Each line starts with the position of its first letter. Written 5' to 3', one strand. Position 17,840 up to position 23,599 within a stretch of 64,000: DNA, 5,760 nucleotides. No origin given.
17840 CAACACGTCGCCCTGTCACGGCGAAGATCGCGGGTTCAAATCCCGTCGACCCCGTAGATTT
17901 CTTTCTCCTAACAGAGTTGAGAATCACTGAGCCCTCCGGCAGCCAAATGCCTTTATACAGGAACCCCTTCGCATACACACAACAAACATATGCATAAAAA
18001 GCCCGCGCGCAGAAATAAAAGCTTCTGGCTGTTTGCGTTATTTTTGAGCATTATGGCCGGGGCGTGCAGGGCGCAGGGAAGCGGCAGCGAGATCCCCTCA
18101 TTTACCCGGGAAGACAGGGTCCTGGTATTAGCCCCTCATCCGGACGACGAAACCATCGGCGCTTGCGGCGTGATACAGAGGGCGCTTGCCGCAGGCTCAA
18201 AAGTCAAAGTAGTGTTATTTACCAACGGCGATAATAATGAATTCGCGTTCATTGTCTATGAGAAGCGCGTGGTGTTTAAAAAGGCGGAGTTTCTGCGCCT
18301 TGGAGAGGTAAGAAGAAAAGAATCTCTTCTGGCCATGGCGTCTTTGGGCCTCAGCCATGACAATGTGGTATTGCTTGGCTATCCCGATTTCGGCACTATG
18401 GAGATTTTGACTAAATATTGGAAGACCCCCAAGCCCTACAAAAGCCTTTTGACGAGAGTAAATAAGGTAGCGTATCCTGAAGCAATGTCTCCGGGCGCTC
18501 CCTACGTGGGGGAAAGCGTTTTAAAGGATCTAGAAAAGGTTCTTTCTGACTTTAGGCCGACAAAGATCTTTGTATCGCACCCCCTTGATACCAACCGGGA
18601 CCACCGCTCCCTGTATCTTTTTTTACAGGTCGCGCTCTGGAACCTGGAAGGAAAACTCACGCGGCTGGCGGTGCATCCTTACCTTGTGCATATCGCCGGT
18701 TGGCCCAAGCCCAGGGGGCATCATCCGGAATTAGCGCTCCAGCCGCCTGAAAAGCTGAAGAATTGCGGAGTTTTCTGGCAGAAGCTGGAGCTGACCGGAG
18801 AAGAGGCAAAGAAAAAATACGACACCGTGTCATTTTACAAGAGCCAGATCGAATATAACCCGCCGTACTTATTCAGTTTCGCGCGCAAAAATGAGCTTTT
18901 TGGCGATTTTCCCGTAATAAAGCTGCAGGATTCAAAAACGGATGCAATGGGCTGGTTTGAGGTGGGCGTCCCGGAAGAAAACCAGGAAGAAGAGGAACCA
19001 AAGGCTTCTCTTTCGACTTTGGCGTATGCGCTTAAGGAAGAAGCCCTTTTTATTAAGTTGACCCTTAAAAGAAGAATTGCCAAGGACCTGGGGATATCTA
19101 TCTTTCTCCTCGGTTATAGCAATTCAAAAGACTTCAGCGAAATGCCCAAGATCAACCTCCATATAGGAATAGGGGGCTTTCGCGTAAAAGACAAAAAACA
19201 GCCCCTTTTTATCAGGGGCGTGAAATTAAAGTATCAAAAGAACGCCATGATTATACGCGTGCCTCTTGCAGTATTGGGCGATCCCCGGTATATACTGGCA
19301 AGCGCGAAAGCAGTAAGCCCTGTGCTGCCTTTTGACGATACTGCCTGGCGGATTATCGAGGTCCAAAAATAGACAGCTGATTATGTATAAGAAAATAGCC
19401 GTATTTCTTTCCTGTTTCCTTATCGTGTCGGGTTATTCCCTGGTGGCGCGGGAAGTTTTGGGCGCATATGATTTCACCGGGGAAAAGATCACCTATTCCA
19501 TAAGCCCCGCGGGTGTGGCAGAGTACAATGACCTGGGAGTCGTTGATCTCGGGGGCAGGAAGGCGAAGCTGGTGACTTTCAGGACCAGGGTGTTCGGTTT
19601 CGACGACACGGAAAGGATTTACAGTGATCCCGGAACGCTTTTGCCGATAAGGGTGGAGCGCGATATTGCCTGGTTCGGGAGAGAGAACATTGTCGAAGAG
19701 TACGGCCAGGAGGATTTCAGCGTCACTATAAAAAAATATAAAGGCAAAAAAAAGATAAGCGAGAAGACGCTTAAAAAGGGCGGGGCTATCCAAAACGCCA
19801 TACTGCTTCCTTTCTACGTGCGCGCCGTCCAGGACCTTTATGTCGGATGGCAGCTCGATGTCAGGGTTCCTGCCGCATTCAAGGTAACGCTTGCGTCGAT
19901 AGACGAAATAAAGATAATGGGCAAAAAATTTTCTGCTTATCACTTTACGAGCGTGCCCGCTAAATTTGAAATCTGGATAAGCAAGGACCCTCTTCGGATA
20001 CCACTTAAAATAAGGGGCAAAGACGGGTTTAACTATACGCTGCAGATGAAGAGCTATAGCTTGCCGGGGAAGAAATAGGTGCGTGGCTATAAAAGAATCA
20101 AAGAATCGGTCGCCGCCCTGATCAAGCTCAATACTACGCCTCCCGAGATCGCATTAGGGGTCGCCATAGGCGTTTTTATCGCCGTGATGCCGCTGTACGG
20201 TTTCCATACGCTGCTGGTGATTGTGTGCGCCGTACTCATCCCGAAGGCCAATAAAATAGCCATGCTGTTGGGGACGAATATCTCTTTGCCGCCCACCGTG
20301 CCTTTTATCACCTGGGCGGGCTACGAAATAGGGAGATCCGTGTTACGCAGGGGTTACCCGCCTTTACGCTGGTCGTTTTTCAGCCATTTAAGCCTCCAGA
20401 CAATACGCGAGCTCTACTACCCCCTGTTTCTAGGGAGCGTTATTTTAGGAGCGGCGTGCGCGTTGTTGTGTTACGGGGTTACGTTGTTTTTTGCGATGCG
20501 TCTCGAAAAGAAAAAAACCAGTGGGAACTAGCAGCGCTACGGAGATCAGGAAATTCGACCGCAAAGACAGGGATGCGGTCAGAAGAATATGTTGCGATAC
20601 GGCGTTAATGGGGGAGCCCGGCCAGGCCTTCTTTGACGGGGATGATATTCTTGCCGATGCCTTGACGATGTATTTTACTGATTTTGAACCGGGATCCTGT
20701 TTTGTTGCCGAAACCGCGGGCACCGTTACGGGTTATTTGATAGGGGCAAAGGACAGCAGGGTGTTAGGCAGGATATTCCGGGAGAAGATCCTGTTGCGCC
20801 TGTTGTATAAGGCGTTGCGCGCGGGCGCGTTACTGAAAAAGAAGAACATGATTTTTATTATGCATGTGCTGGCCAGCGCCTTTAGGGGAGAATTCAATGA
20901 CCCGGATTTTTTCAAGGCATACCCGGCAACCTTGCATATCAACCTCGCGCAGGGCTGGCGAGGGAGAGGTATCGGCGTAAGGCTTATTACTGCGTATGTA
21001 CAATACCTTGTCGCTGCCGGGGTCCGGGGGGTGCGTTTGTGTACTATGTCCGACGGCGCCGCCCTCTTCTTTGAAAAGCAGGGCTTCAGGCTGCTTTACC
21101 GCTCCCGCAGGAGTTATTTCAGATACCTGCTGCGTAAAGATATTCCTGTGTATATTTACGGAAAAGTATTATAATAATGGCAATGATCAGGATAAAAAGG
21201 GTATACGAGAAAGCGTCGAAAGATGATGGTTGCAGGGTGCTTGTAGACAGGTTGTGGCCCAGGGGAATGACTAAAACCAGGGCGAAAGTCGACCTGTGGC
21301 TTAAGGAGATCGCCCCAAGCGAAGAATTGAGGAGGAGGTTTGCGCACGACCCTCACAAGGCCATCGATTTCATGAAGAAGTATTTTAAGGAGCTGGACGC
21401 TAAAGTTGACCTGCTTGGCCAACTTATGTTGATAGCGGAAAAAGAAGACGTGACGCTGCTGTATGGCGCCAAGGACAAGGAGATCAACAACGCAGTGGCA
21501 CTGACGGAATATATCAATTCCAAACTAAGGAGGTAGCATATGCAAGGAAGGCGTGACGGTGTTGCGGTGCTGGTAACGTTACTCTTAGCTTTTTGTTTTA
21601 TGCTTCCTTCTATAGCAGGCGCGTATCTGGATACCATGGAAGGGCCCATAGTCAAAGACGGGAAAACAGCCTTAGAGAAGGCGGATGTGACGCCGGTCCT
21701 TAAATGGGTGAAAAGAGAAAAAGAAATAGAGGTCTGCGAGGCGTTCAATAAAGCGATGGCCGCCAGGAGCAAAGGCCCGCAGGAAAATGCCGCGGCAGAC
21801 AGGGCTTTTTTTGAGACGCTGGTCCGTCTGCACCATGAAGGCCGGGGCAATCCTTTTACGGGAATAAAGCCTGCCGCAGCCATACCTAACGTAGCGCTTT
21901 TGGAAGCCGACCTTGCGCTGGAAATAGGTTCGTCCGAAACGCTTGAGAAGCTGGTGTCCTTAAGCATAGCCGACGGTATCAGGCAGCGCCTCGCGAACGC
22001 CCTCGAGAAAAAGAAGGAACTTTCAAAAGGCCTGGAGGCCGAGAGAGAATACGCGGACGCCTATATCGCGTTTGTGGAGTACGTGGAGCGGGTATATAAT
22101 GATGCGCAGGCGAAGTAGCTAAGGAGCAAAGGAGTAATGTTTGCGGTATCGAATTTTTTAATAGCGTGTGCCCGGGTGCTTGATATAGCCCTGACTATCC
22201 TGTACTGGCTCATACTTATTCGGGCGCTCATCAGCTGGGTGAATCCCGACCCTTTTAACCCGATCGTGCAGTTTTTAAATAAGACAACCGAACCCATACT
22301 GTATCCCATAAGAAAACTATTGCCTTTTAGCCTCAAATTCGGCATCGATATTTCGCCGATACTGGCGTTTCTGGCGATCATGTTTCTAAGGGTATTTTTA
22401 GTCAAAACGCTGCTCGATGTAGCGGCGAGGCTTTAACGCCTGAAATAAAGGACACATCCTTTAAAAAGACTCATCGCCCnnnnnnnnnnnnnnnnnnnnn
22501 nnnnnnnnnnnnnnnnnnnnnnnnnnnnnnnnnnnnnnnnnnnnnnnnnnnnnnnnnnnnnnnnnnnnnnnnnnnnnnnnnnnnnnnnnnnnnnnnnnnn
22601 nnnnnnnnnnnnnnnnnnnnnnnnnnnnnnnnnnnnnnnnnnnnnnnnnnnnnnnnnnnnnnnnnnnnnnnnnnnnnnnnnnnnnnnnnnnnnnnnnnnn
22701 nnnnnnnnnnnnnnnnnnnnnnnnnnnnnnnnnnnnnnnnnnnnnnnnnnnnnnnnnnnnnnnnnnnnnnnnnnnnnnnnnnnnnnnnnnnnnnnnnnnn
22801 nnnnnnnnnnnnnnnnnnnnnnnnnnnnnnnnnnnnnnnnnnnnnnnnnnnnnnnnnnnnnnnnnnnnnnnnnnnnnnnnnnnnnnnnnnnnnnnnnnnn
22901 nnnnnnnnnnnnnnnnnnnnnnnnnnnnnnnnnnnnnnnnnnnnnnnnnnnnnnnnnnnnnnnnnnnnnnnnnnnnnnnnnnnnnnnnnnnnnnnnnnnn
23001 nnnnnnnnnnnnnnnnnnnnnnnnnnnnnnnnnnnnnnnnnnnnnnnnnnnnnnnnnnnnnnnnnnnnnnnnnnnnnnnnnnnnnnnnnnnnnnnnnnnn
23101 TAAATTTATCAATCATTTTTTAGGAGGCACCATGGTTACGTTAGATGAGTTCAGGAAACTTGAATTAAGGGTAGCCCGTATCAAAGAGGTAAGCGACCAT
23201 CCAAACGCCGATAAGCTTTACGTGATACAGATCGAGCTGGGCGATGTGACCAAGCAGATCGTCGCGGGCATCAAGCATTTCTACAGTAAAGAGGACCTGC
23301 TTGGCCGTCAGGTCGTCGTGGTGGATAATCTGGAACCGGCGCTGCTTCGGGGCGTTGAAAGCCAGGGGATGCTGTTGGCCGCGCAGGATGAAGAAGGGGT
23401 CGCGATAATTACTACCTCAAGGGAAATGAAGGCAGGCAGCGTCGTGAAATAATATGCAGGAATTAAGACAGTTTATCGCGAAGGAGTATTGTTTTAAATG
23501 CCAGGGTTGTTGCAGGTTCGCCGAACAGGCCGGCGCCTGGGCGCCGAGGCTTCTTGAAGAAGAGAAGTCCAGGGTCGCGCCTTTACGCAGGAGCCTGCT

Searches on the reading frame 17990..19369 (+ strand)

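Call 55: search_protein_families(library=pfam, proteins=[window:17990-19369:+], max_evalue=0.00001)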
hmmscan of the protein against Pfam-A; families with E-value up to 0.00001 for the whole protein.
window:17990-19369:+ (460 aa): 1 family
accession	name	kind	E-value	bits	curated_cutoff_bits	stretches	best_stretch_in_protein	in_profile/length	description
PF02585.22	PIG-L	-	8.7e-23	81.7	28.2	1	45-212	1-125/129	GlcNAc-PI de-N-acetylase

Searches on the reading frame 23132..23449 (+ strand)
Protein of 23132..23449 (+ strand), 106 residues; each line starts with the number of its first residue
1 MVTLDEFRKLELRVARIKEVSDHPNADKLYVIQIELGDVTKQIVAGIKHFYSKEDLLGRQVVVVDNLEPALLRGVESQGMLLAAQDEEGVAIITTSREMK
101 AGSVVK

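Call 3: search_protein_families(library=pfam, proteins=[window:23132-23449:+], max_evalue=1)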
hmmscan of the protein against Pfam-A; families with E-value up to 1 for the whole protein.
window:23132-23449:+ (106 aa): 1 family
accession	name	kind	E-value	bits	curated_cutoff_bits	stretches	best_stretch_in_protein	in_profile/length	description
PF01588.26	tRNA_bind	-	2.8e-30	104.7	27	1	12-103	1-95/96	Putative tRNA binding domain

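Call 76: search_protein_families(library=ncbifam, proteins=[window:23132-23449:+], max_evalue=0.00001)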
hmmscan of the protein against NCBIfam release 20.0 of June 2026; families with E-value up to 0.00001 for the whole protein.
window:23132-23449:+ (106 aa): 12 families
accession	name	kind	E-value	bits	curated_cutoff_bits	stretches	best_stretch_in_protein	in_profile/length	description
TIGR00399.1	metG_C_term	equivalog_domain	4.9e-34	117.1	116.65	1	2-106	34-139/139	methionine--tRNA ligase subunit beta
NF001100.0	PRK00133.1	equivalog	1.2e-33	116.6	587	1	2-106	571-676/676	methionine--tRNA ligase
NF008900.0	PRK12267.1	equivalog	3.3e-32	111.8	598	1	2-106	543-648/648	methionine--tRNA ligase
NF007492.0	PRK10089.1-1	equivalog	4.9e-28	97.2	150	1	2-103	4-107/110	tRNA-binding protein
TIGR02222.1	chap_CsaA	subfamily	1.8e-17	63.3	119.65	1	5-105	2-106/107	export-related chaperone CsaA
NF007494.0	PRK10089.1-3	equivalog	2e-17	63.1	109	1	1-105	3-111/112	tRNA-binding protein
NF007495.0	PRK10089.1-4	equivalog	8.3e-14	52.1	117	1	2-97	5-104/113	tRNA-binding protein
NF007493.0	PRK10089.1-2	equivalog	7.9e-11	42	160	1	2-103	4-109/112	tRNA-binding protein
NF007496.0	PRK10089.1-5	equivalog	2.2e-10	40.7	171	1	1-100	1-103/109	chaperone CsaA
TIGR00472.1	pheT_bact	equivalog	6.8e-10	37.8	402.65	1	12-86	46-125/798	phenylalanine--tRNA ligase subunit beta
NF045867.1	PheT_Nterm_rel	equivalog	4.6e-08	33.3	120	1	11-85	88-166/171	TyrS-associated PheT N-terminal domain-related protein TapR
NF045760.1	YtpR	equivalog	3.2e-07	30.4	100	1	11-84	82-158/185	YtpR family tRNA-binding protein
